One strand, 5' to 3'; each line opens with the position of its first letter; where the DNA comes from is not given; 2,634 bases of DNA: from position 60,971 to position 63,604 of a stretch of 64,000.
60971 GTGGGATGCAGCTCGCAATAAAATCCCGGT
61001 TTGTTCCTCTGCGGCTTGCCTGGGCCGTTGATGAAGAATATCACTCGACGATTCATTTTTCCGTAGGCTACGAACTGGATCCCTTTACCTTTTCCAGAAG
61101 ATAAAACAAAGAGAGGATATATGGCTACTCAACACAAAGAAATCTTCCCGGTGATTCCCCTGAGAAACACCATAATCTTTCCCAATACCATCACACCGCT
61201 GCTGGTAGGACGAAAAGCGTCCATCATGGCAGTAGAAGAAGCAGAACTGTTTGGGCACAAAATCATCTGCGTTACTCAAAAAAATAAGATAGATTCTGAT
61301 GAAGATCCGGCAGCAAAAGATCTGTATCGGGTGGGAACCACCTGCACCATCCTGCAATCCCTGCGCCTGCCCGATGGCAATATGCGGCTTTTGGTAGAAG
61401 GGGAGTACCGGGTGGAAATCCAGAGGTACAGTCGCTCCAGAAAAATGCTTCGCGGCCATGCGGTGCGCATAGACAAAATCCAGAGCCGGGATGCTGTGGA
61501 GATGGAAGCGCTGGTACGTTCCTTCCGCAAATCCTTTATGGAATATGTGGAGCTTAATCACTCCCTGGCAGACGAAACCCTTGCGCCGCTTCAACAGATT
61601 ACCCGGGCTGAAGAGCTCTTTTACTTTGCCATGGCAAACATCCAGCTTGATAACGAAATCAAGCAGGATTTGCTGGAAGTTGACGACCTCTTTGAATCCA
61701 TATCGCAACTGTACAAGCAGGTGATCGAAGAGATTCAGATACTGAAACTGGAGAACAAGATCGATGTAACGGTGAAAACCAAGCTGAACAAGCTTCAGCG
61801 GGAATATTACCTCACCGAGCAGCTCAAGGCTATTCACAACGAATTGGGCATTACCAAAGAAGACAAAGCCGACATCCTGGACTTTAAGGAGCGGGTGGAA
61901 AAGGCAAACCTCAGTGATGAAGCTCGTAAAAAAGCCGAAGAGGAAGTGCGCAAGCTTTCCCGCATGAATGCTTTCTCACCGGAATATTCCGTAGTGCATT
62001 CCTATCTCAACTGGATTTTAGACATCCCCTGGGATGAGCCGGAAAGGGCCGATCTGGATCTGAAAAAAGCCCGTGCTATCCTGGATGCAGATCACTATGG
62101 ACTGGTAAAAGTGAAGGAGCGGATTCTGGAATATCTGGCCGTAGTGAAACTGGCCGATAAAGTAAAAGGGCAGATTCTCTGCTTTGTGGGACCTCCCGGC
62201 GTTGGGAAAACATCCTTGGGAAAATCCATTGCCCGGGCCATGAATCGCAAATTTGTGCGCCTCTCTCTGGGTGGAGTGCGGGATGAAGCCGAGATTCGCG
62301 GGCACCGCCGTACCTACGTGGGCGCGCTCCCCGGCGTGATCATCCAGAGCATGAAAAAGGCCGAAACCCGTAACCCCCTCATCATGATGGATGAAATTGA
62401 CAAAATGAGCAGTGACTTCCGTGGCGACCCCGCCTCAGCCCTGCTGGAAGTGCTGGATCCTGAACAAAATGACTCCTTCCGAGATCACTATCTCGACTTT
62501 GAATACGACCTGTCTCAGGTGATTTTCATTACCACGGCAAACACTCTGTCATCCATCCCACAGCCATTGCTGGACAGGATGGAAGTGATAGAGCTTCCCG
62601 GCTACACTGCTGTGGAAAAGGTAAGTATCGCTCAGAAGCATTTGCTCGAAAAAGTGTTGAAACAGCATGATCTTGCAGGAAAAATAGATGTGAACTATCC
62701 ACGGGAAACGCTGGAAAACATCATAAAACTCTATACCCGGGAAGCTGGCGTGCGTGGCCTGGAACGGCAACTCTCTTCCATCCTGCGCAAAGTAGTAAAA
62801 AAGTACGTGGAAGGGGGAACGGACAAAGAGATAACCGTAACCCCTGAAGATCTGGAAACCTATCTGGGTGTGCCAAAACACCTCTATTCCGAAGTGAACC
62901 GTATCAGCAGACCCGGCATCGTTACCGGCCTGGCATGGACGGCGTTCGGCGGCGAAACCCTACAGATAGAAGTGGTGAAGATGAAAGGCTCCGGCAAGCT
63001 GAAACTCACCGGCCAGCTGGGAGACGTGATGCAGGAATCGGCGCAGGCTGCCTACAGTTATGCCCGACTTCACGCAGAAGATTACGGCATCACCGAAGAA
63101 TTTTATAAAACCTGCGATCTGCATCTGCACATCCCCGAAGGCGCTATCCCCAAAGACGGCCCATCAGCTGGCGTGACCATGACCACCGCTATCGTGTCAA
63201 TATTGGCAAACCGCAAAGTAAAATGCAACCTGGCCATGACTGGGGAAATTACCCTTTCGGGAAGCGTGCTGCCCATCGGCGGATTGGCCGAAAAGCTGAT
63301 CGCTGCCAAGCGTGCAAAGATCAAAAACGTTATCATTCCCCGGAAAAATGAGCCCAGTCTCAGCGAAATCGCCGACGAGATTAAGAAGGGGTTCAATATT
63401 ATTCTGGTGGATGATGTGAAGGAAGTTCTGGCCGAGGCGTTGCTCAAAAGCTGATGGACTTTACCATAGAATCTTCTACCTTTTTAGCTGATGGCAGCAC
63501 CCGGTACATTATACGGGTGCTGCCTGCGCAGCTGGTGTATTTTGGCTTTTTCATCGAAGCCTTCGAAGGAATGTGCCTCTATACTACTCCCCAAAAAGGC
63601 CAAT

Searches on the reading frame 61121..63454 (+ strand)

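Call 59: search_protein_families(library=pfam, proteins=[window:61121-63454:+], max_evalue=0.00001)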
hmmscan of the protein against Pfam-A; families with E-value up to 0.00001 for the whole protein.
window:61121-63454:+ (777 aa): 6 families
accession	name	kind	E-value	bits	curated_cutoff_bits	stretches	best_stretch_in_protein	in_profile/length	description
PF05362.19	Lon_C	-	1.1e-85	286.9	21.1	1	573-775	2-204/205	Lon protease (S16) C-terminal proteolytic domain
PF02190.22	LON_substr_bdg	-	4e-38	131.8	28.7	1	10-191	3-188/200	ATP-dependent protease La (LON) substrate-binding domain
PF00004.35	AAA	-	9.6e-26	91.2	21.2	1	353-490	1-126/131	ATPase family associated with various cellular activities (AAA)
PF22667.2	Lon_lid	-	8.6e-17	61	27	1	523-570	9-56/57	Lon protease AAA+ ATPase lid domain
PF07728.20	AAA_5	-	7.7e-08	32.9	22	1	353-487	2-139/139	AAA domain (dynein-related subfamily)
PF13541.12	ChlI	-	3.9e-06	27.2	27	0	675-743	53-121/121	Subunit ChlI of Mg-chelatase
